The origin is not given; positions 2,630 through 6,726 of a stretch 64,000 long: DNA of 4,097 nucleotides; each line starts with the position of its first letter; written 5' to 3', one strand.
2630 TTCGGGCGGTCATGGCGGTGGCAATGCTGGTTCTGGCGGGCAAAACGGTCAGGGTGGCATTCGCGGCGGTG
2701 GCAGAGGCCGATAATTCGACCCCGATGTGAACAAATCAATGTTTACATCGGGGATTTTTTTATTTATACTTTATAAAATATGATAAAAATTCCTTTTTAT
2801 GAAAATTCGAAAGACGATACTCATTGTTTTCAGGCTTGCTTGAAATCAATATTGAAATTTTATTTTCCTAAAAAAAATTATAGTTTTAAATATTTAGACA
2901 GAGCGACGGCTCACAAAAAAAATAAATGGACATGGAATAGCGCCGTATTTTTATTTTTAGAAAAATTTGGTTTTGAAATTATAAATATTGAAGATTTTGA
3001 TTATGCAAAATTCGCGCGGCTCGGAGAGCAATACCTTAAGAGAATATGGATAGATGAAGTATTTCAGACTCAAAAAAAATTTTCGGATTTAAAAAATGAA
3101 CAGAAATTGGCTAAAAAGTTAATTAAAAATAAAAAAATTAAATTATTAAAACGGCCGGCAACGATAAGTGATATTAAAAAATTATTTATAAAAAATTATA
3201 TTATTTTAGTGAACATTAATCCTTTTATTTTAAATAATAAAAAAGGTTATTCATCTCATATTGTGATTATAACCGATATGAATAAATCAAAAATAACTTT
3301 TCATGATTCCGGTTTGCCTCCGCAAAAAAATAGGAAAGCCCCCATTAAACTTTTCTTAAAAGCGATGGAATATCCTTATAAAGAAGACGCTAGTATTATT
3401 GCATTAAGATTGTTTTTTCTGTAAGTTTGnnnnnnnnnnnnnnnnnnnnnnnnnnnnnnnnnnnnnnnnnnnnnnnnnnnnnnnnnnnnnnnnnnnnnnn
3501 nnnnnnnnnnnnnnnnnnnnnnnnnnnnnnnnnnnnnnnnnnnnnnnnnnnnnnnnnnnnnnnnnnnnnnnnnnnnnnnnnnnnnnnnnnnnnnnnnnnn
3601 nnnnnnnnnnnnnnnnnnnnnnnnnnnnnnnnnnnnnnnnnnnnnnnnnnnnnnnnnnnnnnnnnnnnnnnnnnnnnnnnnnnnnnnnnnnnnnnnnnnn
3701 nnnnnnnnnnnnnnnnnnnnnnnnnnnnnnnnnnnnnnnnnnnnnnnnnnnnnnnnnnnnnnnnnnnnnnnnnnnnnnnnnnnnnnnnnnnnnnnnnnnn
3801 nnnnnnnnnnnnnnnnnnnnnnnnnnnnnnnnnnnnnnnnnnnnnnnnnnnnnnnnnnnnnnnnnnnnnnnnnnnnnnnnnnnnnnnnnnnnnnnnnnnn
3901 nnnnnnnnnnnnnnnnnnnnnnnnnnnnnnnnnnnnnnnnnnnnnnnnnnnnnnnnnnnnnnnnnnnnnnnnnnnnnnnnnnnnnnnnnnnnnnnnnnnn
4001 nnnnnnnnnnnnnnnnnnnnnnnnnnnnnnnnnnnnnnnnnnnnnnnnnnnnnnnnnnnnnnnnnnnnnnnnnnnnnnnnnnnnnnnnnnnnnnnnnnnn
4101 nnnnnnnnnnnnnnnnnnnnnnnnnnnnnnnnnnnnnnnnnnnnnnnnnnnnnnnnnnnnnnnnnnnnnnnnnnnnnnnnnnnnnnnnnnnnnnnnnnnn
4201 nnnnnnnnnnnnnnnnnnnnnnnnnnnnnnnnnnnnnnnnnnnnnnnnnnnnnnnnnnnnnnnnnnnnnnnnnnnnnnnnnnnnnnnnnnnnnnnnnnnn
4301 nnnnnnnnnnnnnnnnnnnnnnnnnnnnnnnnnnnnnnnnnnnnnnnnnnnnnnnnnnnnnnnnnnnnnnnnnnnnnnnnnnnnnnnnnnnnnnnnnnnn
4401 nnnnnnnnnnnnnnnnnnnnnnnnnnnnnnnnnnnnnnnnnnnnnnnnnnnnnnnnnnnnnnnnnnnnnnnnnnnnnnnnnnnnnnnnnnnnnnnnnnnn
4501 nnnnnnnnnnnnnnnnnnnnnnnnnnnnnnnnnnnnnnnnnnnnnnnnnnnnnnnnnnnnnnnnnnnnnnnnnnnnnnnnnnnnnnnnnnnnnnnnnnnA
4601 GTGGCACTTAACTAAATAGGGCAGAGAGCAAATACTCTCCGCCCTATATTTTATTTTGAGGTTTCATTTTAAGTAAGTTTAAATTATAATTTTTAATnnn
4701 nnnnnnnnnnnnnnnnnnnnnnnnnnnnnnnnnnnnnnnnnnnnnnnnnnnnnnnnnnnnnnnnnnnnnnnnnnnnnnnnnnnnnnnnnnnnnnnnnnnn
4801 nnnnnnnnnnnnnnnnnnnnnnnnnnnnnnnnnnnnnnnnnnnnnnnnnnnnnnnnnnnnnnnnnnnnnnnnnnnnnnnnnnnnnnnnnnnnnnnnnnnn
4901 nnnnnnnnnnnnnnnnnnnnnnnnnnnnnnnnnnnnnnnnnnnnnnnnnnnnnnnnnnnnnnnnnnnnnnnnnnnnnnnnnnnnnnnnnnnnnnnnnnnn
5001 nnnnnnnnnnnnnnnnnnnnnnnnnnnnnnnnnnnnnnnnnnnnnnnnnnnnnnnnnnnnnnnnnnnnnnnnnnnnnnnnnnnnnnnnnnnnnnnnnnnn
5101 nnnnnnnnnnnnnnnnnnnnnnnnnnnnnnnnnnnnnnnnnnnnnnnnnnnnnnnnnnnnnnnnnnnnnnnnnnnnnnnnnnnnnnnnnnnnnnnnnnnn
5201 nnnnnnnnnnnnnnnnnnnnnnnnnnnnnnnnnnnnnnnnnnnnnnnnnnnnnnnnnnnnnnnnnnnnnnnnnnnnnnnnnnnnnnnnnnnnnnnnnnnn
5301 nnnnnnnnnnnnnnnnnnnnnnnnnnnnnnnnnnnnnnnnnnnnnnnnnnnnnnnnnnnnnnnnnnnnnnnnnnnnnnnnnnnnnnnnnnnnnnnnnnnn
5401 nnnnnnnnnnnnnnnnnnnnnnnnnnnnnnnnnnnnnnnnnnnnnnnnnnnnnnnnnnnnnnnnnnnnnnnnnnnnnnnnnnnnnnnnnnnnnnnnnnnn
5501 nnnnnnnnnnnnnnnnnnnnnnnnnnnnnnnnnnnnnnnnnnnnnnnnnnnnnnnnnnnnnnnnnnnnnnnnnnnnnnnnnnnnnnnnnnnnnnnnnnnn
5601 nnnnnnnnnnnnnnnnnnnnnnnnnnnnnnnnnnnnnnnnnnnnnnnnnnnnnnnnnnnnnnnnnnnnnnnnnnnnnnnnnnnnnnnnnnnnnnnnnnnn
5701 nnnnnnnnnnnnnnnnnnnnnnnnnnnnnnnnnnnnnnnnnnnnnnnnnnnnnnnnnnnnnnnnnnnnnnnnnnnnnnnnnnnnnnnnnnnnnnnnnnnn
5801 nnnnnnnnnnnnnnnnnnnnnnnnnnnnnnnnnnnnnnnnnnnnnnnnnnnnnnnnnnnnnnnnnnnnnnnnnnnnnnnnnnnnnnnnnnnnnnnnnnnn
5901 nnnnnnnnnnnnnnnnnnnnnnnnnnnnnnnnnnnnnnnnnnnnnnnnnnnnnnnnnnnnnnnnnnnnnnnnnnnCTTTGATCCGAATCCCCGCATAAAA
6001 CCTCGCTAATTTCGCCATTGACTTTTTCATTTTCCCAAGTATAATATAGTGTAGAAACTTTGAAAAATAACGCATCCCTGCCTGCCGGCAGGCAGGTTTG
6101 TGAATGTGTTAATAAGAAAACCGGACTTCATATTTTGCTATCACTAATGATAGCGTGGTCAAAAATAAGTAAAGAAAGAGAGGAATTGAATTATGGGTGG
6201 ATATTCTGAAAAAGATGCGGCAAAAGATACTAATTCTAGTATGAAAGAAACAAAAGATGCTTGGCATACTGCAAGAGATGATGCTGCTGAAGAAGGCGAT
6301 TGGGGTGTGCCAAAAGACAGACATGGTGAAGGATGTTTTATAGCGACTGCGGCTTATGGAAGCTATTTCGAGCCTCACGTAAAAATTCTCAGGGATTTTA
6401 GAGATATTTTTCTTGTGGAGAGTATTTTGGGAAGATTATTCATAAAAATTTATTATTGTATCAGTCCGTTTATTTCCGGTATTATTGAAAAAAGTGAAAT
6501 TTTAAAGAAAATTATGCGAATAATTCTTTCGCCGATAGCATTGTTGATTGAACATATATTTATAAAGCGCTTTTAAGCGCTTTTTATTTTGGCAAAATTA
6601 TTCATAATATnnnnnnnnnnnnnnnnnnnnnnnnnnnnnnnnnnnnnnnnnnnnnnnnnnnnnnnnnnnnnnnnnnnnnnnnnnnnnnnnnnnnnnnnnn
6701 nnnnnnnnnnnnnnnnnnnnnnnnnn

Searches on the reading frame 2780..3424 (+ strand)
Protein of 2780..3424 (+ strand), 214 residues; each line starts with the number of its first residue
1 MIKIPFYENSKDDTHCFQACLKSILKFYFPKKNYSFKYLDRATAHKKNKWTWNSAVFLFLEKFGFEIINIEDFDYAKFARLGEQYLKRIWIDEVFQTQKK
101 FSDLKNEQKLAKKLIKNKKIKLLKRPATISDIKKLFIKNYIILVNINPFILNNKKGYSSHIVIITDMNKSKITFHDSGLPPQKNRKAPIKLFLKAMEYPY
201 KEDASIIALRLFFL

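Call 5: search_protein_families(library=pfam, proteins=[window:2780-3424:+], max_evalue=0.01)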
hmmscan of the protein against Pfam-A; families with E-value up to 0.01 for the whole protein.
window:2780-3424:+ (214 aa): 1 family
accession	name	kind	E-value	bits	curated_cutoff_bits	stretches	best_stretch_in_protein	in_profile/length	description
PF11814.14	DUF3335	-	0.00012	22.1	25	1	88-183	79-171/206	Peptidase_C39 like family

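Call 13: search_protein_families(library=ncbifam, proteins=[window:2780-3424:+], max_evalue=0.01)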
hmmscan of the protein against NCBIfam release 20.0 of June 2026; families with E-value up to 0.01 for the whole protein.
window:2780-3424:+ (214 aa): 0 families

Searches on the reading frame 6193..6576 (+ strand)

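Call 5: search_protein_families(library=pfam, proteins=[window:6193-6576:+], max_evalue=0.01)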
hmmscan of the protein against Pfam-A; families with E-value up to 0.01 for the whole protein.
window:6193-6576:+ (127 aa): 0 families

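Call 13: search_protein_families(library=ncbifam, proteins=[window:6193-6576:+], max_evalue=0.01)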
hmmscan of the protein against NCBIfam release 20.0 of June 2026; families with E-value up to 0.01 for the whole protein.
window:6193-6576:+ (127 aa): 1 family
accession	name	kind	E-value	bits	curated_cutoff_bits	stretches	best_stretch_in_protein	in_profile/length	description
NF041770.1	CFI_box_CTERM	domain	5.1e-26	90.3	40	1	48-115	1-68/69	CFI-box-CTERM domain-containing protein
